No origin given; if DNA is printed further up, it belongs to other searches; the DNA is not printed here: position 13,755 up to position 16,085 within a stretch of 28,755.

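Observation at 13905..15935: In-frame fusion of a complete RibF (riboflavin kinase/FAD synthetase) to a complete GT2 glycosyltransferase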

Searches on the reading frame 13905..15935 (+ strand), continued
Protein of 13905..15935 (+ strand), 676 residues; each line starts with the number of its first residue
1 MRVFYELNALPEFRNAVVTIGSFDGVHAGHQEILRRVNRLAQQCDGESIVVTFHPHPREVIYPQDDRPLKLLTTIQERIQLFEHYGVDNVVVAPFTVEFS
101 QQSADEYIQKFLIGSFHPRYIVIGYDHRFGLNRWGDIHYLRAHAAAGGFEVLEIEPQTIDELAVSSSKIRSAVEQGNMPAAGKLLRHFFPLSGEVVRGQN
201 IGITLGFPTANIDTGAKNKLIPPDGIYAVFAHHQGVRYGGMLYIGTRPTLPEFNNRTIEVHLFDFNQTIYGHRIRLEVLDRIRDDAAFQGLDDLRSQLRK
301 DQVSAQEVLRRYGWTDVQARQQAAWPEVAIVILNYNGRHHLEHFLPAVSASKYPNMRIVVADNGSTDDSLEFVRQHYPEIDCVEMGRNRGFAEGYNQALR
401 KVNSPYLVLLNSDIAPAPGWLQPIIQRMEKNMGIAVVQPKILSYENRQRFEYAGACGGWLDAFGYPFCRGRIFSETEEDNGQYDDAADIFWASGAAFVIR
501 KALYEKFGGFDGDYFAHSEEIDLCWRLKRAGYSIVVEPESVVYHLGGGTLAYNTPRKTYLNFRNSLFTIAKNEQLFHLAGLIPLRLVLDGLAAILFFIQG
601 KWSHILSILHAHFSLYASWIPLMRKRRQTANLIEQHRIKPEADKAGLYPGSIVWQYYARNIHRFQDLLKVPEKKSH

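Call 13: find_encoding_contigs(protein=P0018, flank=8000, max_places=2)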
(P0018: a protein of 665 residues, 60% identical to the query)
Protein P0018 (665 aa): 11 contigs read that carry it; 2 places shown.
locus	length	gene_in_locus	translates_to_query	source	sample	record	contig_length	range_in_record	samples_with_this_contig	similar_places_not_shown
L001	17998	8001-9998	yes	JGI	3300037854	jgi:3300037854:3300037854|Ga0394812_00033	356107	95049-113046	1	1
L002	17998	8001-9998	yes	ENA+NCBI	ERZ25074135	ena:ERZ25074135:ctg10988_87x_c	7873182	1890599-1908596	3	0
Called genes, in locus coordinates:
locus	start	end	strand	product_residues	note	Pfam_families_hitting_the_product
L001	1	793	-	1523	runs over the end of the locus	-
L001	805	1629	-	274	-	PF06325:PrmA, PF05175:MTS, PF13847:Methyltransf_31 (weak), PF13649:Methyltransf_25 (weak)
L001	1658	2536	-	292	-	PF00763:THF_DHG_CYH, PF02882:THF_DHG_CYH_C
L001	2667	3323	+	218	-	PF01168:Ala_racemase_N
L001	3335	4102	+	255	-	PF01488:Shikimate_DH (weak), PF03446:NAD_binding_2 (weak), PF03807:F420_oxidored, PF10727:Rossmann-like, PF10728:DUF2520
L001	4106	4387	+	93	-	-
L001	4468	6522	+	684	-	PF02922:CBM_48, PF00128:Alpha-amylase, PF21156:ISOA1-3_C (weak), PF21331:Isoamylase_C (weak)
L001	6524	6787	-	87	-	PF01106:NifU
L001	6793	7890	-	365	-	PF01883:FeS_assembly_P, PF01656:CbiA, PF09140:MipZ (weak), PF10609:ParA, PF13614:AAA_31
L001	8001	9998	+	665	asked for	PF01467:CTP_transf_like (weak), PF06574:FAD_syn, PF01687:Flavokinase, PF00535:Glycos_transf_2, PF10111:Glyco_tranf_2_2, PF13641:Glyco_tranf_2_3, PF13632:Glyco_trans_2_3 (weak)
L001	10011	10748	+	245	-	PF00849:PseudoU_synth_2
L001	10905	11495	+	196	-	-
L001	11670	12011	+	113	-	-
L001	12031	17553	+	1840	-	PF18911:PKD_4, PF00801:PKD, PF01483:P_proprotein, PF13573:SprB, PF13585:CHU_C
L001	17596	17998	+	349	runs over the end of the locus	PF11751:PorP_SprF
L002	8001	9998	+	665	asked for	PF01467:CTP_transf_like (weak), PF06574:FAD_syn, PF01687:Flavokinase, PF00535:Glycos_transf_2, PF10111:Glyco_tranf_2_2, PF13641:Glyco_tranf_2_3, PF13632:Glyco_trans_2_3 (weak)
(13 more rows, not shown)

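Call 39: predict_structure(alignment_id=A2)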
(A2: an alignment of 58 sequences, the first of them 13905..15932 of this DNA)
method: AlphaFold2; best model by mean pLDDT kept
length: 676 residues; sequences in the alignment: 58
mean_pLDDT: 86.2   pTM: 0.69
mean pLDDT of the five models: 86.2, 83.5, 82.4, 81.6, 81.1
residues with pLDDT >= 90: 294; 70-90: 332; 50-70: 42; < 50: 8
segments of 3 or more residues with pLDDT < 50: 160-162, 673-676
pLDDT, mean of each block of 10 residues (from residue 1): 89 93 88 88 90 88 76 93 89 89 86 91 78 77 87 71 73 95 91 86 84 87 95 89 82 73 86 93 89 92 95 85 88 91 93 91 88 85 86 91 91 91 94 93 91 73 72 73 87 87 93 82 93 94 75 77 88 85 86 85 90 92 92 93 87 83 78 42
secondary structure, 60 per line:
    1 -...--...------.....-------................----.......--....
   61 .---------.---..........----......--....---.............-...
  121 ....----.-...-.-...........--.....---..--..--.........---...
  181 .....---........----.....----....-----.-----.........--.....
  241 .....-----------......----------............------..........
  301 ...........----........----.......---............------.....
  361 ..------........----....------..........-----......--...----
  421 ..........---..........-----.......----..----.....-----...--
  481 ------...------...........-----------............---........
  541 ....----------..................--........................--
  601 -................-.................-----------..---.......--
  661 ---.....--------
elements in order: E2-4 E16-20 H28-43 E48-54 H57-61 H75-84 E89-94 H97-100 H104-116 E118-124 H137-147 E150-154 H166-174 H178-185 E189-196 H201-205 E210-213 E225-233 E236-245 E257-262 E273-284 H291-311 H316-323 E328-334 H338-349 E356-362 H369-376 E381-384 H391-400 E406-411 E414-416 H421-430 E434-443 E449-451 H452-455 H467-470 E476-478 E487-489 E496-500 H501-506 H518-529 E533-544 H555-572 H575-598 H602-617 H619-635 H652-658 H664-668

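Call 50: find_encoding_contigs(protein=window:13905-15935:+, flank=3000, max_places=6)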
Protein window:13905-15935:+ (676 aa): 2 contigs read that carry it; 1 place shown.
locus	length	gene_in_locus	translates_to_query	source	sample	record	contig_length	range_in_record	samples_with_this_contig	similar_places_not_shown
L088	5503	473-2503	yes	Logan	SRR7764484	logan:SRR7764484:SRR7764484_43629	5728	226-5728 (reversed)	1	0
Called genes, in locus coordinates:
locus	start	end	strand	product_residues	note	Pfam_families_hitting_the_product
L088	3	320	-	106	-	?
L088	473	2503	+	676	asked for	PF01467:CTP_transf_like, PF06574:FAD_syn, PF01687:Flavokinase, PF00535:Glycos_transf_2, PF10111:Glyco_tranf_2_2, PF13641:Glyco_tranf_2_3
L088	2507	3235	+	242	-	PF00849:PseudoU_synth_2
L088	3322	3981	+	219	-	PF00571:CBS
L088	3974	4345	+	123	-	PF22544:HYDIN_VesB_CFA65-like_Ig, PF07610:DUF1573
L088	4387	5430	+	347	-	PF00155:Aminotran_1_2 (weak)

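Call 51: find_encoding_contigs(protein=P0001, flank=3000, max_places=4)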
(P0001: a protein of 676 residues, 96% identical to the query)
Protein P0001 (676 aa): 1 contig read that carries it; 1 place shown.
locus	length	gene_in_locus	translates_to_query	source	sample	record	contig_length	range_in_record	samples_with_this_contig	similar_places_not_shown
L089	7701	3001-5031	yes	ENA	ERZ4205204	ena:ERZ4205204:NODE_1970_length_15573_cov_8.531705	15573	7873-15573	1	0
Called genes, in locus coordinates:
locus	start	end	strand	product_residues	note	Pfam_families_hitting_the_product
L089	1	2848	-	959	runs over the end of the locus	PF00675:Peptidase_M16, PF05193:Peptidase_M16_C, PF00675:Peptidase_M16, PF05193:Peptidase_M16_C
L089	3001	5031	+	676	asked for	PF01467:CTP_transf_like, PF06574:FAD_syn, PF01687:Flavokinase, PF00535:Glycos_transf_2, PF10111:Glyco_tranf_2_2 (weak), PF13641:Glyco_tranf_2_3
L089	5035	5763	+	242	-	PF00849:PseudoU_synth_2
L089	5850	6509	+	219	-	PF00571:CBS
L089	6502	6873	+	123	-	PF22544:HYDIN_VesB_CFA65-like_Ig, PF07610:DUF1573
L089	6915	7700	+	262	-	?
